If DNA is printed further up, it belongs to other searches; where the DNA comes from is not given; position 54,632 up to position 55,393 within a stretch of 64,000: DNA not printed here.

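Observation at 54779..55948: Unusual SDR reductase-CDA deaminase fusion protein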

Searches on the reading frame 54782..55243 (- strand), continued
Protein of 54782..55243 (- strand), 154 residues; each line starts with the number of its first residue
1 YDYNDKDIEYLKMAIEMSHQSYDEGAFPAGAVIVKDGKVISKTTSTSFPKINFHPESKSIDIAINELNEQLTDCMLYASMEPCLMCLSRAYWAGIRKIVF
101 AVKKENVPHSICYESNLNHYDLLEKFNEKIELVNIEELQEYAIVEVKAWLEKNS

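Call 19: find_encoding_contigs(protein=P0137, flank=6000, max_places=2)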
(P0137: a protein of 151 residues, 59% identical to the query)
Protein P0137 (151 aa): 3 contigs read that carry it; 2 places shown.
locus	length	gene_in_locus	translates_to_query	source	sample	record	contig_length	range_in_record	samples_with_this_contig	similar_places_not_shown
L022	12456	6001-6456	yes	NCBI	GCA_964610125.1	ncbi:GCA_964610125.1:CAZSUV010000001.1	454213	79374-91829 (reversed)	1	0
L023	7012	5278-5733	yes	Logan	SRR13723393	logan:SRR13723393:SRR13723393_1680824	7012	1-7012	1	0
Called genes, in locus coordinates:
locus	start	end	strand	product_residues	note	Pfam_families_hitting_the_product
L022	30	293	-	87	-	PF00312:Ribosomal_S15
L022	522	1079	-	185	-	-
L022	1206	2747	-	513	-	PF00009:GTP_EFTU, PF01926:MMR_HSR1, PF11987:IF-2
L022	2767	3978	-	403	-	PF08529:NusA_N, PF13184:KH_NusA_1st, PF26594:KH_NusA_2nd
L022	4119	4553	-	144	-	PF00293:NUDIX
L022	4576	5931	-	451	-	PF01336:tRNA_anti-codon, PF00152:tRNA-synt_2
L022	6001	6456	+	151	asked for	PF00383:dCMP_cyt_deam_1, PF14437:MafB19-deam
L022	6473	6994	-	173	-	-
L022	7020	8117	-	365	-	PF00226:DnaJ, PF01556:DnaJ_C, PF00684:DnaJ_CXXCXGXG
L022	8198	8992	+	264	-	PF04203:Sortase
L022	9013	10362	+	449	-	PF01547:SBP_bac_1, PF13416:SBP_bac_8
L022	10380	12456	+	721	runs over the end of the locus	PF17957:Big_7 (weak)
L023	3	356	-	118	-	?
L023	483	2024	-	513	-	PF00009:GTP_EFTU, PF01926:MMR_HSR1, PF11987:IF-2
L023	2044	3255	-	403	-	PF08529:NusA_N, PF13184:KH_NusA_1st, PF26594:KH_NusA_2nd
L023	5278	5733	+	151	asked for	PF00383:dCMP_cyt_deam_1, PF14437:MafB19-deam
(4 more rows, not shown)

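Call 21: search_protein_families(library=ncbifam, proteins=[window:54782-55243:-, P0128, P0122, P0137], max_evalue=0.001)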
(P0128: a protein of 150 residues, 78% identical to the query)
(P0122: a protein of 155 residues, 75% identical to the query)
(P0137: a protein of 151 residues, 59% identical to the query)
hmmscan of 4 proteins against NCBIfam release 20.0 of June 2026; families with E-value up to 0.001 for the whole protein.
window:54782-55243:- (154 aa): 1 family
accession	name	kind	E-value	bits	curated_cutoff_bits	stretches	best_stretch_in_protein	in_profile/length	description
NF008113.2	PRK10860.1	equivalog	1.3e-10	41.4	150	1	8-106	8-109/165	tRNA adenosine(34) deaminase TadA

P0128 (150 aa): 3 families
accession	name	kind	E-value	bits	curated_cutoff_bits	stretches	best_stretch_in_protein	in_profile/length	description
NF008113.2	PRK10860.1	equivalog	7.3e-11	42.2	150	1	22-119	7-107/165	tRNA adenosine(34) deaminase TadA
TIGR00326.1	eubact_ribD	equivalog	2.8e-05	23.5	156.35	1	44-121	21-98/343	bifunctional diaminohydroxyphosphoribosylaminopyrimidine deaminase/5-amino-6-(5-phosphoribosylamino)uracil reductase RibD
NF041025.1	antiphage_deaminase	equivalog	0.00079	18.4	400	1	68-114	338-384/437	anti-phage dCTP deaminase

P0122 (155 aa): 3 families
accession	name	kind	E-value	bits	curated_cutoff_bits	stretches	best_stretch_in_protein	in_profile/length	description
NF008113.2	PRK10860.1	equivalog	2.1e-13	50.4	150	1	7-104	6-106/165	tRNA adenosine(34) deaminase TadA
NF041025.1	antiphage_deaminase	equivalog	2.5e-06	26.6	400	1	54-101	338-385/437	anti-phage dCTP deaminase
TIGR00326.1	eubact_ribD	equivalog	2.8e-05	23.5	156.35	1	29-85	20-70/343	bifunctional diaminohydroxyphosphoribosylaminopyrimidine deaminase/5-amino-6-(5-phosphoribosylamino)uracil reductase RibD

P0137 (151 aa): 3 families
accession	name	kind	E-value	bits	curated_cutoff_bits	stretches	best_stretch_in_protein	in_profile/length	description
NF008113.2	PRK10860.1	equivalog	4.8e-13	49.3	150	1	3-104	7-111/165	tRNA adenosine(34) deaminase TadA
NF041025.1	antiphage_deaminase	equivalog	4.5e-08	32.4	400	1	49-97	338-386/437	anti-phage dCTP deaminase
TIGR00326.1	eubact_ribD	equivalog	9e-06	25.1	156.35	1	22-101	17-97/343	bifunctional diaminohydroxyphosphoribosylaminopyrimidine deaminase/5-amino-6-(5-phosphoribosylamino)uracil reductase RibD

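Call 32: search_protein_families(library=pfam, proteins=[L019:6485-7468:+, L019:8233-8703:+, L019:9276-9821:+, L019:9838-10269:+, L019:10275-11258:+], max_evalue=0.01)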
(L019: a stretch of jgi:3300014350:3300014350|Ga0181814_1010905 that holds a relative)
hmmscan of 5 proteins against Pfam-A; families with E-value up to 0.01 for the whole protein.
L019:6485-7468:+ (327 aa): 1 family
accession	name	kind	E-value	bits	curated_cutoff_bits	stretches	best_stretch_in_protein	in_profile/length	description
PF02615.19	Ldh_2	-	6.9e-82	275.7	38.8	1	3-322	1-333/333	Malate/L-lactate dehydrogenase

L019:8233-8703:+ (156 aa): 0 families

L019:9276-9821:+ (181 aa): 0 families

L019:9838-10269:+ (143 aa): 1 family
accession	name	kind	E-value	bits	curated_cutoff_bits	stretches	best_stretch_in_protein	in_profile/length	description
PF01230.28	HIT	-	0.00019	22.4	21.5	1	15-101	6-97/98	HIT domain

L019:10275-11258:+ (327 aa): 0 families

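Call 52: predict_structure(alignment_id=A3)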
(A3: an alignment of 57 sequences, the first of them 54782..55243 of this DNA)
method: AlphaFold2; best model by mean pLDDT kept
length: 154 residues; sequences in the alignment: 57
mean_pLDDT: 97.3   pTM: 0.92
mean pLDDT of the five models: 97.3, 97.1, 96.6, 96.3, 95.8
residues with pLDDT >= 90: 149; 70-90: 5; 50-70: 0; < 50: 0
segments of 3 or more residues with pLDDT < 50: none
pLDDT, mean of each block of 10 residues (from residue 1): 95 99 98 99 96 96 98 99 98 99 98 95 97 98 98 94
secondary structure, 60 per line:
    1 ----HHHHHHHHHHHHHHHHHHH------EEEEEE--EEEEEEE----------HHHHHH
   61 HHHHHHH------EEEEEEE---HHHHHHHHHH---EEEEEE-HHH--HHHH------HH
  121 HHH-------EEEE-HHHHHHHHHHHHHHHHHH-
elements in order: H5-23 E30-35 E38-44 H55-67 E74-80 H84-93 E97-102 H109-112 H119-123 E131-134 H136-153

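Call 56: fold_search(model_id=the predicted structure, library=pdb)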
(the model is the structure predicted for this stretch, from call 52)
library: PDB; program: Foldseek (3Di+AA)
matches with E <= 10: 886; with E <= 0.001: 131
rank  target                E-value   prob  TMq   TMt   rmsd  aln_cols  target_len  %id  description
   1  1wwr_B                7.4e-12  1.00  0.80  0.78   3.1       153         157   26  Crystal structure of tRNA adenosine deaminase TadA from Aquifex aeolicus (released 2005-02-01)
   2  1wwr_D                9.6e-12  1.00  0.80  0.81   3.2       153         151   26  Crystal structure of tRNA adenosine deaminase TadA from Aquifex aeolicus (released 2005-02-01)
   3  1wwr_C                9.6e-12  1.00  0.80  0.77   3.1       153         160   26  Crystal structure of tRNA adenosine deaminase TadA from Aquifex aeolicus (released 2005-02-01)
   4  7dbf_D                1.1e-11  1.00  0.79  0.78   2.9       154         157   25  The structure of the Arabidopsis thaliana guanosine deaminase (released 2021-09-29)
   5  7dqn_D                1.3e-11  1.00  0.78  0.78   2.9       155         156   26  The structure of the Arabidopsis thaliana guanosine deaminase mutant Y185F complexed with guanosine (released 2022-02-02)
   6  1wwr_A                1.4e-11  1.00  0.80  0.80   4.1       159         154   26  Crystal structure of tRNA adenosine deaminase TadA from Aquifex aeolicus (released 2005-02-01)
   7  7cph_B                1.5e-11  1.00  0.81  0.81   3.7       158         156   26  Crystal structure of tRNA adenosine deaminase from Bacillus subtilis (released 2021-06-02)
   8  7cph_A                1.6e-11  1.00  0.81  0.82   3.2       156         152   26  Crystal structure of tRNA adenosine deaminase from Bacillus subtilis (released 2021-06-02)
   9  7dc9_D                1.6e-11  1.00  0.77  0.74   3.0       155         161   24  The structure of the Arabidopsis thaliana guanosine deaminase mutant E82Q complex with guanosine (released 2021-09-29)
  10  2b3j_A                1.7e-11  1.00  0.80  0.81   3.1       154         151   25  Crystal Structure of Staphylococcus aureus tRNA Adenosine Deaminase, TadA, in Complex with RNA (released 2006-01-24)
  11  2b3j_C                3.3e-11  1.00  0.79  0.80   3.1       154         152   25  Crystal Structure of Staphylococcus aureus tRNA Adenosine Deaminase, TadA, in Complex with RNA (released 2006-01-24)
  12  7dbf_A                3.5e-11  1.00  0.79  0.79   2.9       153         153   25  The structure of the Arabidopsis thaliana guanosine deaminase (released 2021-09-29)
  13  7dc9_A                7.6e-11  1.00  0.77  0.76   2.9       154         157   24  The structure of the Arabidopsis thaliana guanosine deaminase mutant E82Q complex with guanosine (released 2021-09-29)
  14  7dqn_A                1.1e-10  1.00  0.76  0.74   3.3       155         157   24  The structure of the Arabidopsis thaliana guanosine deaminase mutant Y185F complexed with guanosine (released 2022-02-02)
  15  2b3j_D                1.4e-10  1.00  0.77  0.79   4.0       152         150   22  Crystal Structure of Staphylococcus aureus tRNA Adenosine Deaminase, TadA, in Complex with RNA (released 2006-01-24)
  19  1tiy_B                4.4e-10  1.00  0.62  0.63  16.2       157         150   27  X-RAY STRUCTURE OF GUANINE DEAMINASE FROM BACILLUS SUBTILIS NORTHEAST STRUCTURAL GENOMICS CONSORTIUM TARGET SR160 (released 2004-06-22)
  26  1wkq_B                7.4e-10  1.00  0.63  0.63  15.6       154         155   26  Crystal Structure of Bacillus subtilis Guanine Deaminase. The first domain-swapped structure in the cytidine deaminase (released 2004-07-13)
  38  1tiy_A                2.7e-09  1.00  0.65  0.63  16.4       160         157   28  X-RAY STRUCTURE OF GUANINE DEAMINASE FROM BACILLUS SUBTILIS NORTHEAST STRUCTURAL GENOMICS CONSORTIUM TARGET SR160 (released 2004-06-22)
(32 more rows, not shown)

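Call 67: search_protein_families(library=ncbifam, proteins=[L019:8233-8703:+, L019:9276-9821:+], max_evalue=0.01)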
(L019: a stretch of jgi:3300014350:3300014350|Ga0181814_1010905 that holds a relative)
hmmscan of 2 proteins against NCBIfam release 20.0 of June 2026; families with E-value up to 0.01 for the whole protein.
L019:8233-8703:+ (156 aa): 0 families

L019:9276-9821:+ (181 aa): 0 families
